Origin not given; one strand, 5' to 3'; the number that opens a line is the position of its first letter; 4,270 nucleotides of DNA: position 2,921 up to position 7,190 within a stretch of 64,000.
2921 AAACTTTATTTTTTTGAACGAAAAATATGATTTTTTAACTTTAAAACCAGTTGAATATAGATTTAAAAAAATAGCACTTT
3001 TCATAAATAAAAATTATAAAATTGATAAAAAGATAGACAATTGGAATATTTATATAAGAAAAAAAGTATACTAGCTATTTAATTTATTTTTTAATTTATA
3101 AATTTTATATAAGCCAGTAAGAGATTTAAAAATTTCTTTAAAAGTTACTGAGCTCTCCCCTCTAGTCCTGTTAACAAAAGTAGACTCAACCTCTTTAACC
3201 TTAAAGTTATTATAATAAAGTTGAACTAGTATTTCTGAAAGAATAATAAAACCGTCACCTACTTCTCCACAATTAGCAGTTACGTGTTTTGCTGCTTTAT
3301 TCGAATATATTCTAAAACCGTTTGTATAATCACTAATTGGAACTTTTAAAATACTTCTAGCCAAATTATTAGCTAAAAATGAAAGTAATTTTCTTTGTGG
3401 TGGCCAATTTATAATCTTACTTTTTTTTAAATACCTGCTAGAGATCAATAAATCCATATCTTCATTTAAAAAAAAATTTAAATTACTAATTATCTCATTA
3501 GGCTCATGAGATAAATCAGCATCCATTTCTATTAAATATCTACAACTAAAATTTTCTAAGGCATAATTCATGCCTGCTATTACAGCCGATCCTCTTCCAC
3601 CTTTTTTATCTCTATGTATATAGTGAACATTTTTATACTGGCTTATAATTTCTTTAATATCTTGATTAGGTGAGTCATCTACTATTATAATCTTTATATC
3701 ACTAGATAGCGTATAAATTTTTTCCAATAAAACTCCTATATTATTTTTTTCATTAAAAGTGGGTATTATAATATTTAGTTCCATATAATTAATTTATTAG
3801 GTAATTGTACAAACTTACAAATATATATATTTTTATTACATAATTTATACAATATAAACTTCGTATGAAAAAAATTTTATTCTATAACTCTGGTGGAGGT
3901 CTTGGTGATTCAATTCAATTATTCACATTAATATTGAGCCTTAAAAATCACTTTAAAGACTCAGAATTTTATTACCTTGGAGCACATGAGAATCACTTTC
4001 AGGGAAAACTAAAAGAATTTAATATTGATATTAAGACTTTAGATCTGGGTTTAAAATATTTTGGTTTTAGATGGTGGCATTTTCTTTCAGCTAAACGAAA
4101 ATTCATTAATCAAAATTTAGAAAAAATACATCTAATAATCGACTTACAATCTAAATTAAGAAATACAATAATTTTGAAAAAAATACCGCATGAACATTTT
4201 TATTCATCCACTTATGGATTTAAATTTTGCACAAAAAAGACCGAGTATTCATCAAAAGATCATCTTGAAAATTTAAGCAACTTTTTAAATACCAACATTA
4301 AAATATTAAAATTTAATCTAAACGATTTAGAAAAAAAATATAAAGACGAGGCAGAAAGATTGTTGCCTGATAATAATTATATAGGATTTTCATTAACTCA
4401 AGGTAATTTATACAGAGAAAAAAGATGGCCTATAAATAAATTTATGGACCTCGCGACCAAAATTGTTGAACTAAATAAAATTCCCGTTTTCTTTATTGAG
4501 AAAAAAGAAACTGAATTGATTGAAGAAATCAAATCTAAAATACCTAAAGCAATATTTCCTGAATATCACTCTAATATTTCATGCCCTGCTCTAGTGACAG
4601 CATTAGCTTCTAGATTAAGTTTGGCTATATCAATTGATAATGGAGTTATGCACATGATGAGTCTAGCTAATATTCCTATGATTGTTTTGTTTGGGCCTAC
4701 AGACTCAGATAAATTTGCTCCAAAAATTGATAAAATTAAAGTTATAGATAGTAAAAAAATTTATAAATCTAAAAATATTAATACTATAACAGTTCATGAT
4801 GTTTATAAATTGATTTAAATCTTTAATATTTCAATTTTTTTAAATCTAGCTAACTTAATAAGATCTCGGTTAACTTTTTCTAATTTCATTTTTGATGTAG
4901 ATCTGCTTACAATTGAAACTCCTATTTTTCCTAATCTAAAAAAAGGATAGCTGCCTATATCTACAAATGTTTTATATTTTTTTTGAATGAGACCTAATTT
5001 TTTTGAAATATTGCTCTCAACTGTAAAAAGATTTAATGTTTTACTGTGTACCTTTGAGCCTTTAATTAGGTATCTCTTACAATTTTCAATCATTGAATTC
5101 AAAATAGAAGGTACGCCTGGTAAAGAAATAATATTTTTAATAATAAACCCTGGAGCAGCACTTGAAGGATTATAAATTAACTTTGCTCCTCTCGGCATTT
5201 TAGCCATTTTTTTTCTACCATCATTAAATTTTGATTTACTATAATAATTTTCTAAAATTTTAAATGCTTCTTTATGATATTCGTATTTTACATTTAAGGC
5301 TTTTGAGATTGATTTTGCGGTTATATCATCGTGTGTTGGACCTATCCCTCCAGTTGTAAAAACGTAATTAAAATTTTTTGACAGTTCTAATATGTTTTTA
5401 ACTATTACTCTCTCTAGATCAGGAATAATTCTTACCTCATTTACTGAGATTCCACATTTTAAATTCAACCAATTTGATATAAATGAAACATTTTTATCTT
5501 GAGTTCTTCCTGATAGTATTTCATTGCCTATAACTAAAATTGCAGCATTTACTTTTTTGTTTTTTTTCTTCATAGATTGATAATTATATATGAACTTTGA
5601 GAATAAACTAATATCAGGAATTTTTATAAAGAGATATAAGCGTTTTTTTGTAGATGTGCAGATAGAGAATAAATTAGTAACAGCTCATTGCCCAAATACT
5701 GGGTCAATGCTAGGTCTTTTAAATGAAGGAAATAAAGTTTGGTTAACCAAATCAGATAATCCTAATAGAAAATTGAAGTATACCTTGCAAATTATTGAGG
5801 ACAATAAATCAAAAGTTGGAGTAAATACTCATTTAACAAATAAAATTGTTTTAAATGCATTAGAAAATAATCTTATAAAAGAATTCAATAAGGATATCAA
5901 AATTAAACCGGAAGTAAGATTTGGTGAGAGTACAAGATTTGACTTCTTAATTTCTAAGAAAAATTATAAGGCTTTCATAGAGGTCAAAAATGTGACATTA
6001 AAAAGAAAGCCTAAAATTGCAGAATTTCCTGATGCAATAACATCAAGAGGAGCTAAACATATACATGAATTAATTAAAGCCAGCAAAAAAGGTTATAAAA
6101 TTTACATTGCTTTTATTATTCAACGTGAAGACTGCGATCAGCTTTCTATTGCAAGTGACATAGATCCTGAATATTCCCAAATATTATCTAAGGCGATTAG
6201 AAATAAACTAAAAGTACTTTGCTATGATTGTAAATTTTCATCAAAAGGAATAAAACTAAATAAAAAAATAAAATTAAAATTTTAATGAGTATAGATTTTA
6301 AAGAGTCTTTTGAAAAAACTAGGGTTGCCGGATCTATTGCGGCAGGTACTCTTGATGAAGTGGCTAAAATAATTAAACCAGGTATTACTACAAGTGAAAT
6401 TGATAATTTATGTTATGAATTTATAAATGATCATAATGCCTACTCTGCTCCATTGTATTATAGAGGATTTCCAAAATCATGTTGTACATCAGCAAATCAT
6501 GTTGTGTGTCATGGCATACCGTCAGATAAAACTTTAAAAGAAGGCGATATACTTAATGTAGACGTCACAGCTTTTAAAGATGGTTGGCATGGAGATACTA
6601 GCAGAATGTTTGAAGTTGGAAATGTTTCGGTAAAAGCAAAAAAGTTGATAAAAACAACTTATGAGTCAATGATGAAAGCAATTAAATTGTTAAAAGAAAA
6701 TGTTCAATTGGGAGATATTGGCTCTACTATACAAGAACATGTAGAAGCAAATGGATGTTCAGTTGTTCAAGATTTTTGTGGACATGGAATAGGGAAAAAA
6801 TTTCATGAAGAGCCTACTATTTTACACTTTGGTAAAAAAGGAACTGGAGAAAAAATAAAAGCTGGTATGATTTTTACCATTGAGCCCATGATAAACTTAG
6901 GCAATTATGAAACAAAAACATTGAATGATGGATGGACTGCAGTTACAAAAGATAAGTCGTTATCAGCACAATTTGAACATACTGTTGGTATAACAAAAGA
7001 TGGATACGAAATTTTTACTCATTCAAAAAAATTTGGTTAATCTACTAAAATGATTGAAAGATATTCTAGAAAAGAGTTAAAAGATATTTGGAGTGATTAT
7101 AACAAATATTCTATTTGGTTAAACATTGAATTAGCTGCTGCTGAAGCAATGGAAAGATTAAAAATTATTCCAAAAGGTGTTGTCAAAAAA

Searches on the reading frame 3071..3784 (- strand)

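Call 84: search_protein_families(library=pfam, max_evalue=1e-10, proteins=[window:3071-3784:-])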
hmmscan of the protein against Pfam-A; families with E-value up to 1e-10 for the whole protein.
window:3071-3784:- (237 aa): 1 family
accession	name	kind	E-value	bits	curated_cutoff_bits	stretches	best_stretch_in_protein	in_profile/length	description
PF00535.33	Glycos_transf_2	-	1.3e-24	87.4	23.3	1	5-167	2-166/168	Glycosyl transferase family 2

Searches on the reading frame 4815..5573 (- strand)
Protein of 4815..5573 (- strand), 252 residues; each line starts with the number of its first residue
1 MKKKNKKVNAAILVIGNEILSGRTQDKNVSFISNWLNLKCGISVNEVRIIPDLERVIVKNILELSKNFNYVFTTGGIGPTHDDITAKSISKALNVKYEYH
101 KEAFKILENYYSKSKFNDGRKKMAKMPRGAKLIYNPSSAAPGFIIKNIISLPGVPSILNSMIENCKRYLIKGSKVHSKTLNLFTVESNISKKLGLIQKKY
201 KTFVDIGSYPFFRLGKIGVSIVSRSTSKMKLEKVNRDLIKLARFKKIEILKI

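Call 84: search_protein_families(library=pfam, max_evalue=1e-10, proteins=[window:4815-5573:-])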
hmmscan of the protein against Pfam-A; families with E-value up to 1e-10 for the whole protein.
window:4815-5573:- (252 aa): 2 families
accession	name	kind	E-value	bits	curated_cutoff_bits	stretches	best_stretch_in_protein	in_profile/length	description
PF00994.29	MoCF_biosynth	-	8e-29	100.6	26.6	1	11-167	1-139/144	Probable molybdopterin binding domain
PF24102.1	FLAD1_M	-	1.1e-14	54.4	27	1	174-242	1-69/78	FAD synthase, middle domain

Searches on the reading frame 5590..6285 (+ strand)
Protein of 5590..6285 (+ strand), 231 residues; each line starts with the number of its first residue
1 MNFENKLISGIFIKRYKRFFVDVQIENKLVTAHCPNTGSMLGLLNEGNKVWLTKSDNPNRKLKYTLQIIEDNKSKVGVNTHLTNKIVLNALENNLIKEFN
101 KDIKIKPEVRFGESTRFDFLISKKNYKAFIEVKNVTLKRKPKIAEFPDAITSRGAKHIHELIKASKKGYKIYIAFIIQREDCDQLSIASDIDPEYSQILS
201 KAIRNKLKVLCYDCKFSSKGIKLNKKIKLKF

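Call 84: search_protein_families(library=pfam, max_evalue=1e-10, proteins=[window:5590-6285:+])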
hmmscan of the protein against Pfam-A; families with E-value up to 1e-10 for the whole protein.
window:5590-6285:+ (231 aa): 2 families
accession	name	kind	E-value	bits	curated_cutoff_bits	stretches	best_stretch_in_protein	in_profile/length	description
PF03749.19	SfsA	-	3.1e-44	150.6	22.8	1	82-219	2-137/138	Sugar fermentation stimulation protein RE domain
PF17746.7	SfsA_N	-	7.8e-25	87.2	25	1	13-78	1-63/63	SfsA N-terminal OB domain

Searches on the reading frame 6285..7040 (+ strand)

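Call 84: search_protein_families(library=pfam, max_evalue=1e-10, proteins=[window:6285-7040:+])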
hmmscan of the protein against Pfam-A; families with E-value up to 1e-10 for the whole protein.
window:6285-7040:+ (251 aa): 1 family
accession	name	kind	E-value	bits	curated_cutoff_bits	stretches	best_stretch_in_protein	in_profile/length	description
PF00557.29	Peptidase_M24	-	8.1e-51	173.2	23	1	10-238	1-208/208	Metallopeptidase family M24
